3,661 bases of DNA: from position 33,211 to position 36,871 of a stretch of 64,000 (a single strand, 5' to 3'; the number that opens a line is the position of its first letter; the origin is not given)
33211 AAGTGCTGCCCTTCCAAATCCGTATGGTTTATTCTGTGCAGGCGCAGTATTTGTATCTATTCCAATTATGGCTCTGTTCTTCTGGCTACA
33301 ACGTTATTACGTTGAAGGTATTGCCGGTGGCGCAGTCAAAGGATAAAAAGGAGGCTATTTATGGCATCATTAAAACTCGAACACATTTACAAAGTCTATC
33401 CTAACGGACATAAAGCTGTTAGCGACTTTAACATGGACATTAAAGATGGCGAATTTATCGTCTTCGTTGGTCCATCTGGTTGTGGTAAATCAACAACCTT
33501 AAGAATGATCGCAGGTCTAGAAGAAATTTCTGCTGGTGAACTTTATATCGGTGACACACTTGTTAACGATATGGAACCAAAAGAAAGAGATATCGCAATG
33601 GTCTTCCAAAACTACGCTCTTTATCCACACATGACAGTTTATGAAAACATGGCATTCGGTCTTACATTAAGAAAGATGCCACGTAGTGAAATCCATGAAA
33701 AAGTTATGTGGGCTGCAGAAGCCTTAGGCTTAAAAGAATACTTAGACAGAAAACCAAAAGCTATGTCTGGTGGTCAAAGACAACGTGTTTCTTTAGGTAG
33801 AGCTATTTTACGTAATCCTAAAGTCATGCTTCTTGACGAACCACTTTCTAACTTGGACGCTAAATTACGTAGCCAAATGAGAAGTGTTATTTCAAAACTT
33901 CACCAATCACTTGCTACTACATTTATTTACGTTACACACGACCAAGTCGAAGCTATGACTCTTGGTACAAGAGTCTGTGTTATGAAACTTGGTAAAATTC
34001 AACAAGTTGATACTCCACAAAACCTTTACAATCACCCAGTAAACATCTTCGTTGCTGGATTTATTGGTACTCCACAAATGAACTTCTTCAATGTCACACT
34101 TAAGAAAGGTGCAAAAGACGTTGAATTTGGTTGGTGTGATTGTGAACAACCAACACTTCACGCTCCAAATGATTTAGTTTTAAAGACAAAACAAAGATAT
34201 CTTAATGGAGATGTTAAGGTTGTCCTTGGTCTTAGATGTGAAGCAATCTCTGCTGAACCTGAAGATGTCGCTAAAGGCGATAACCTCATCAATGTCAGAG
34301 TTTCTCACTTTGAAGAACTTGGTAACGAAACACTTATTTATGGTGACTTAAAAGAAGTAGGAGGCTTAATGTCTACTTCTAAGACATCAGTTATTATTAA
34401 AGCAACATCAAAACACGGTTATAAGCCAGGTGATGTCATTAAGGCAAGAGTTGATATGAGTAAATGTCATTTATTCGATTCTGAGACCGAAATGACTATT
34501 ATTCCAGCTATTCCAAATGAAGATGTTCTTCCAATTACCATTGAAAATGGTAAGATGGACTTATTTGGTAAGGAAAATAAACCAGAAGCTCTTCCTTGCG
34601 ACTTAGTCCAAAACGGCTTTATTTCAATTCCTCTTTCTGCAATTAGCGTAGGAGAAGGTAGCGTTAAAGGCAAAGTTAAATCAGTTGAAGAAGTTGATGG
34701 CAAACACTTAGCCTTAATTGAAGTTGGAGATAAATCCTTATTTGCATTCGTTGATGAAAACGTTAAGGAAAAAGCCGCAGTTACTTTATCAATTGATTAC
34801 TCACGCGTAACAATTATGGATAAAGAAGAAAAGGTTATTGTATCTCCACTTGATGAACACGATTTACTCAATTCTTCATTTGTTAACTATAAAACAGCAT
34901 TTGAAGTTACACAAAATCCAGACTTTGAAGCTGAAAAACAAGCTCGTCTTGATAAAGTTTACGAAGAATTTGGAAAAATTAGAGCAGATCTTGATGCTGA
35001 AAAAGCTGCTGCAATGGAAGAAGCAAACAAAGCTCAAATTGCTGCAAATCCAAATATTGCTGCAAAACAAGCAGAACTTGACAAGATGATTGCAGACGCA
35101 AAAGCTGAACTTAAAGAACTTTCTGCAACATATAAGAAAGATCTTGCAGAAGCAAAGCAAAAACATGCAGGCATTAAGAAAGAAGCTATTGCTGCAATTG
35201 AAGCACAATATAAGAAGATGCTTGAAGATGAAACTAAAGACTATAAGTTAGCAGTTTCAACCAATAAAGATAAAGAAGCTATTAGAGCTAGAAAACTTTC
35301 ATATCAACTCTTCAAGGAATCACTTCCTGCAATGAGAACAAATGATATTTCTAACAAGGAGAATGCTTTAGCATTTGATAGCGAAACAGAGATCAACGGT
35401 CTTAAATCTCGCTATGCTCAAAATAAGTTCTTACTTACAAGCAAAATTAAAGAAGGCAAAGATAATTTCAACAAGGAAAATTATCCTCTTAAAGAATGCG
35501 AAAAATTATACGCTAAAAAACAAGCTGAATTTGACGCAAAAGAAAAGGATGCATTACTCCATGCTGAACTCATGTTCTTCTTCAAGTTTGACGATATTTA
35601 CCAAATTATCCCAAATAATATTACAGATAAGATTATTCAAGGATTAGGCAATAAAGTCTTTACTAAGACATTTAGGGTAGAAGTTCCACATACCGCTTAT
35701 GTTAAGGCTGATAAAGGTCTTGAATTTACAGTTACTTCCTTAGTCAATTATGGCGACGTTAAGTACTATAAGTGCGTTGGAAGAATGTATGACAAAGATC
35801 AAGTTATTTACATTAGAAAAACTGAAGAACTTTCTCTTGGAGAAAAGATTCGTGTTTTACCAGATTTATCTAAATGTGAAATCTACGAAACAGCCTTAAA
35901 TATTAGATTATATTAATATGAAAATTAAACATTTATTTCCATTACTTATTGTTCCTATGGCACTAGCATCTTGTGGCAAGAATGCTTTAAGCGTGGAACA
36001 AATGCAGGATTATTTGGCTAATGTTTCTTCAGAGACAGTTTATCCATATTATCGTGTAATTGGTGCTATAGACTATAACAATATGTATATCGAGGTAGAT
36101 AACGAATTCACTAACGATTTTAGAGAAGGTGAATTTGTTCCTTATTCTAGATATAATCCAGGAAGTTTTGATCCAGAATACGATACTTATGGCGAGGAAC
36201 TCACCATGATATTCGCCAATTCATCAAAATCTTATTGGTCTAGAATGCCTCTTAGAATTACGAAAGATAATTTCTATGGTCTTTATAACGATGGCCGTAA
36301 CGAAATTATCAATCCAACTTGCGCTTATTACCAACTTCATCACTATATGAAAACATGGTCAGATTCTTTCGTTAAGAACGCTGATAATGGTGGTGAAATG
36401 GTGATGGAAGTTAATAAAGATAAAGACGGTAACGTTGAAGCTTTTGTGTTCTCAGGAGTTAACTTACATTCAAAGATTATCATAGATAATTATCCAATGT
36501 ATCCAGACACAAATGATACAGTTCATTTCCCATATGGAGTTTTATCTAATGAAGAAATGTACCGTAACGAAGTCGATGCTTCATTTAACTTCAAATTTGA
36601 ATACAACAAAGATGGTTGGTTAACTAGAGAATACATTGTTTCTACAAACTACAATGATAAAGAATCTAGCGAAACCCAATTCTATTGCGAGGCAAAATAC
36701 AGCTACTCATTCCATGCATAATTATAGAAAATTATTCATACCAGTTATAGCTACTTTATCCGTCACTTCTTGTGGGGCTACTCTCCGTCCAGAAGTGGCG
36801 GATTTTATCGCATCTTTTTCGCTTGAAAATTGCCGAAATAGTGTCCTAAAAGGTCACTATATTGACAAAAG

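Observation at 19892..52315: ~32-kb lipoprotein-based starch utilisation locus: a Sus/amylosome analogue without dockerins or TonB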

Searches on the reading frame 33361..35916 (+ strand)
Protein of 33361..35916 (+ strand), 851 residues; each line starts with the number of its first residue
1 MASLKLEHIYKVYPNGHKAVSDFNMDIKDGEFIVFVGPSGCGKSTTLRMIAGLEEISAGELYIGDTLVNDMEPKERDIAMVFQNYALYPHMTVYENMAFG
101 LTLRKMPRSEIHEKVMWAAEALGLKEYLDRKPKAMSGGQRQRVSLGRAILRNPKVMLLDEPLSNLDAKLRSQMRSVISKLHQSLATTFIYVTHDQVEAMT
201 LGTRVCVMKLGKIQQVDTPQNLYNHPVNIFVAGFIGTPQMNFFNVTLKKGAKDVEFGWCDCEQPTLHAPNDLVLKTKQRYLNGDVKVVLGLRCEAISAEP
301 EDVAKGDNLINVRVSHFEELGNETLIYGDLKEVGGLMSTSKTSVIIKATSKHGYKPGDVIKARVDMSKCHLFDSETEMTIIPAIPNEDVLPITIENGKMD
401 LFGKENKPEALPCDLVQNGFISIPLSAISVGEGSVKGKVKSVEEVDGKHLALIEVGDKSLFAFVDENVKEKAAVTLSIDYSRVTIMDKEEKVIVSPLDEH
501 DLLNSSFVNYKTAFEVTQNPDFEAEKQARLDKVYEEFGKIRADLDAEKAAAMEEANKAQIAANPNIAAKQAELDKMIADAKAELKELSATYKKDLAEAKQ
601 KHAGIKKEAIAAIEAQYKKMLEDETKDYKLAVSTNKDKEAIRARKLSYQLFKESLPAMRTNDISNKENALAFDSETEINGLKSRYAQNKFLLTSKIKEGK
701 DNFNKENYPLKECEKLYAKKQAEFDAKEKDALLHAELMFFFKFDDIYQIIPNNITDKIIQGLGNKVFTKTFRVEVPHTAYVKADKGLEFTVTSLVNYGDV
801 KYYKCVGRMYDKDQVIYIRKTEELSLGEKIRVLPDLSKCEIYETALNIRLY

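Call 4: search_protein_families(library=pfam, proteins=[window:33361-35916:+], max_evalue=0.01)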
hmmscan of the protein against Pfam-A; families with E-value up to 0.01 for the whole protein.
window:33361-35916:+ (851 aa): 8 families
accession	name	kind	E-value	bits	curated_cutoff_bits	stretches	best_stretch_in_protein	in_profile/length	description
PF00005.33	ABC_tran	-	1.4e-33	116.8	25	1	21-162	2-136/137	ABC transporter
PF13304.12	AAA_21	-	5.3e-05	23.9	27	0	148-195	251-300/304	AAA domain, putative AbiEii toxin, Type IV TA system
PF17912.7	OB_MalK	-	0.0001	23.5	27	1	236-296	1-53/53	MalK OB fold domain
PF03459.23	TOBE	-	0.001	19.7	22.3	0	307-371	4-64/64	TOBE domain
PF03215.21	Rad17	-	0.0012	19.2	23.8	1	32-97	47-112/186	Rad17 P-loop domain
PF08402.16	TOBE_2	-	0.0029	18.1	21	0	289-372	1-76/76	TOBE domain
PF03193.22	RsgA_GTPase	-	0.0032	17.7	30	1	16-59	93-135/174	RsgA GTPase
PF13401.12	AAA_22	-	0.0057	17.4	27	0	30-54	5-29/130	AAA domain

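Call 63: search_protein_families(library=ncbifam, proteins=[window:33361-35916:+], max_evalue=0.00001)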
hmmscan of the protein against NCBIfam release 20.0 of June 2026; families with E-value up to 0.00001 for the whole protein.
window:33361-35916:+ (851 aa): 176 families (the best 25 are shown)
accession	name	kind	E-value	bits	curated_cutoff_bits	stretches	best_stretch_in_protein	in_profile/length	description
NF008653.0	PRK11650.1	subfamily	1.6e-135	451.8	432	1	1-378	1-353/357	sn-glycerol-3-phosphate ABC transporter ATP-binding protein UgpC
NF008233.0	PRK11000.1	equivalog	2.5e-116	388.6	568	1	1-376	1-357/369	maltose/maltodextrin ABC transporter ATP-binding protein MalK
NF006987.0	PRK09452.1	equivalog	7.9e-92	307.8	482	1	4-253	18-264/378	spermidine/putrescine ABC transporter ATP-binding protein PotA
NF040933.2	ABC_arch_GlcV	equivalog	4.7e-90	302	450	1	4-316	3-306/357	glucose ABC transporter ATP-binding protein GlcV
TIGR03265.1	PhnT2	equivalog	2.3e-87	293.5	457.7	1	3-372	4-352/353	putative 2-aminoethylphosphonate ABC transporter ATP-binding protein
TIGR01187.1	potA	subfamily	1.7e-85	286.9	355.6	1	36-338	2-295/325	polyamine ABC transporter ATP-binding protein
NF043075.1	MMSYN1_0197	equivalog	5.5e-85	285.3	550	1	4-239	3-237/341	spermidine/putrescine ABC transporter ATP-binding protein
NF008513.0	PRK11432.1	equivalog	3.8e-75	253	496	1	5-255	8-255/351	ferric ABC transporter ATP-binding protein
TIGR00968.1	3a0106s01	subfamily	2.1e-74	250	342.75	1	7-237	4-233/237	sulfate ABC transporter ATP-binding protein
TIGR03258.1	PhnT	equivalog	1.9e-72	244.3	499.15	1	4-245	9-250/359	2-aminoethylphosphonate ABC transport system ATP-binding subunit PhnT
NF040840.2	tungstate_WtpC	equivalog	2.2e-72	244.3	440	1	4-246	2-242/347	tungstate ABC transporter ATP-binding protein WtpC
NF008621.0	PRK11607.1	equivalog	1.8e-71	240.9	613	1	7-338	23-343/377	putrescine ABC transporter ATP-binding subunit PotG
NF008105.0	PRK10851.1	equivalog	9.4e-67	225.2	502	1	3-247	2-247/362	sulfate/thiosulfate ABC transporter ATP-binding protein CysA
TIGR01186.1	proV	subfamily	1e-65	222.2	326.6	1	16-239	5-234/363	betaine/proline/choline family ABC transporter ATP-binding protein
TIGR03415.1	ABC_choXWV_ATP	equivalog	1.1e-53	182.6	483.75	1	19-246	39-274/382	choline ABC transporter ATP-binding protein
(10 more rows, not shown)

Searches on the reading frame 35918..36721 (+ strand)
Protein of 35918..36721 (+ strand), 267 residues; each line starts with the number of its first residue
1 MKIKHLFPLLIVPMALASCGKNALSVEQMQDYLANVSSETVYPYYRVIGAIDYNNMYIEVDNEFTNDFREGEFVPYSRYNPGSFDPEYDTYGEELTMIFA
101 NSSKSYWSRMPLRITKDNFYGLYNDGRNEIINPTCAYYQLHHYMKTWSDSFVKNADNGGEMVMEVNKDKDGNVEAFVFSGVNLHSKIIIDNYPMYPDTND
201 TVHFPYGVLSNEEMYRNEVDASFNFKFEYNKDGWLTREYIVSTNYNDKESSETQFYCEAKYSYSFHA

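Call 5: search_protein_families(library=pfam, proteins=[window:35918-36721:+], max_evalue=0.01)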
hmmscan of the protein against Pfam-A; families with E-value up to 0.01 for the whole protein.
window:35918-36721:+ (267 aa): 0 families

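Call 65: predict_structure(alignment_id=A5)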
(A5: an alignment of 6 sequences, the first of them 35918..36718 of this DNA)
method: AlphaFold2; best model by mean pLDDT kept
length: 267 residues; sequences in the alignment: 6
mean_pLDDT: 53.5   pTM: 0.62
mean pLDDT of the five models: 53.5, 50.7, 47.0, 46.1, 42.1
residues with pLDDT >= 90: 5; 70-90: 82; 50-70: 47; < 50: 133
segments of 3 or more residues with pLDDT < 50: 1-21, 66-109, 121-159, 190-217
pLDDT, mean of each block of 10 residues (from residue 1): 37 31 64 76 72 67 53 34 26 25 38 65 38 29 28 34 82 85 61 33 32 46 81 85 80 77 75
secondary structure, 60 per line:
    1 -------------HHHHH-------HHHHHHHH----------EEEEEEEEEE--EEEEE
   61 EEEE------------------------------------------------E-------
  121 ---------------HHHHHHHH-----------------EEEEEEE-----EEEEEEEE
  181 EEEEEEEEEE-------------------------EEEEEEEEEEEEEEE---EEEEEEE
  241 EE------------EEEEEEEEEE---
elements in order: H14-18 H26-33 E44-53 E56-64 H136-143 E161-167 E173-190 E216-230 E234-242 E255-264

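Call 68: fold_search(model_id=the predicted structure, library=pdb)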
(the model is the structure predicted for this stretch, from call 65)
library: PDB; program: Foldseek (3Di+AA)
matches with E <= 10: 187; with E <= 0.001: 0
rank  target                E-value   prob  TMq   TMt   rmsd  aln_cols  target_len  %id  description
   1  6j0b_a                2.5e-01  0.06  0.08  0.14  17.7       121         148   11  Cryo-EM Structure of an Extracellular Contractile Injection System, PVC sheath-tube complex in extended state (released 2019-04-10)
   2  4awd_A                3.6e-01  0.08  0.15  0.14  13.7       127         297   10  Crystal structure of the beta-porphyranase BpGH16B (BACPLE_01689) from the human gut bacterium Bacteroides plebeius (released 2012-07-25)
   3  9qgl_1A               3.6e-01  0.05  0.09  0.15  18.3       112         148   12  Cryo-EM structure of the PlPVC1 baseplate, 6-fold symmetrized (C6), in extended state (released 2025-10-29)
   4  8uy4_A                3.8e-01  0.06  0.08  0.02  15.9       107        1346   10  Acinetobacter baumannii Tse15 Rhs effector (released 2024-10-09)
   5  6j0f_a                4.0e-01  0.04  0.09  0.15  17.2       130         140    9  Cryo-EM Structure of an Extracellular Contractile Injection System, PVC sheath/tube terminator in extended state (released 2019-04-10)
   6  3msw                  4.2e-01  0.06  0.11  0.18  16.2       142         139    7  Crystal structure of a Protein with unknown function (BF3112) from Bacteroides fragilis NCTC 9343 at 1.90 A resolution (released 2010-06-09)
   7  5zyk                  4.7e-01  0.09  0.10  0.11  15.5       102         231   14  Crystal structure of CERT START domain in complex with compound E25 (released 2019-02-27)
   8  6fay                  5.6e-01  0.03  0.07  0.02  20.9       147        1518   14  Teneurin3 monomer (released 2018-03-28)
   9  9qgn_1A               6.3e-01  0.04  0.09  0.15  18.9       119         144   13  Cryo-EM structure of the PlPVC1 cap, 6-fold symmetrized (C6), in extended state (released 2025-10-29)
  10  9ngt_B                7.5e-01  0.06  0.09  0.07  14.7       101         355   11  Crystal structure of CRBN-DDB1 and FPFT-2216 in complex with mTOR (released 2025-07-09)
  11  5m3l_O                7.5e-01  0.06  0.12  0.14  14.4       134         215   10  Single-particle cryo-EM using alignment by classification (ABC): the structure of Lumbricus terrestris hemoglobin (released 2017-09-13)
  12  2w7q_A                7.9e-01  0.30  0.15  0.19  11.9       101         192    7  Structure of Pseudomonas aeruginosa LolA (released 2009-12-29)
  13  6rap_A                7.9e-01  0.03  0.08  0.14  17.7       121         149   10  Cryo-EM structure of the anti-feeding prophage cap (AFP tube terminating cap) (released 2019-04-17)
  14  8z85_A                8.4e-01  0.03  0.10  0.06  17.2       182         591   11  Cryo-EM structure of Thogoto virus polymerase in transcription pre-initiation conformation 1 (released 2024-05-29)
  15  8rqc_A                8.9e-01  0.06  0.10  0.09  14.6       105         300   11  Crystal structure of CRBN-midi in complex with mezigdomide and IKZF1 ZF2 (released 2024-09-25)
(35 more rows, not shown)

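Call 74: search_protein_representatives(protein=window:35918-36718:+)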
Query: 267 residues. Proteins with E-value up to 0.001 (for the whole library): 20; up to 1e-10: 10; up to 1e-30: 6. The best 20 are listed.
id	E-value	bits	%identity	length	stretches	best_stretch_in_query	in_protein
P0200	7.6e-73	261.4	50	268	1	4-266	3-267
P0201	3.4e-43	164.2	40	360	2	4-121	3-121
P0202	3.3e-40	154.4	39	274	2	11-208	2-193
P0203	3.5e-36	141.2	39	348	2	4-121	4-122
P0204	4.3e-36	140.9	38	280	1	4-265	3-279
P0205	7.6e-31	123.7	42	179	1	4-171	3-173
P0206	2.8e-21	92.4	49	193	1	4-95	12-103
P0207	4.9e-21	91.6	44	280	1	8-121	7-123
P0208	4.0e-18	82.0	30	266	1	6-265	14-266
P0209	1.9e-11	60.1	41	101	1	176-265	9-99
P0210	2.6e-09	53.1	31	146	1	113-251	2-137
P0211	6.1e-07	45.4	39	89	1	4-69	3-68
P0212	1.5e-06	44.1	50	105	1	214-265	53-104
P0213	1.9e-06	43.7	36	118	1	4-79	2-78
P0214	3.2e-06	43.0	42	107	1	4-63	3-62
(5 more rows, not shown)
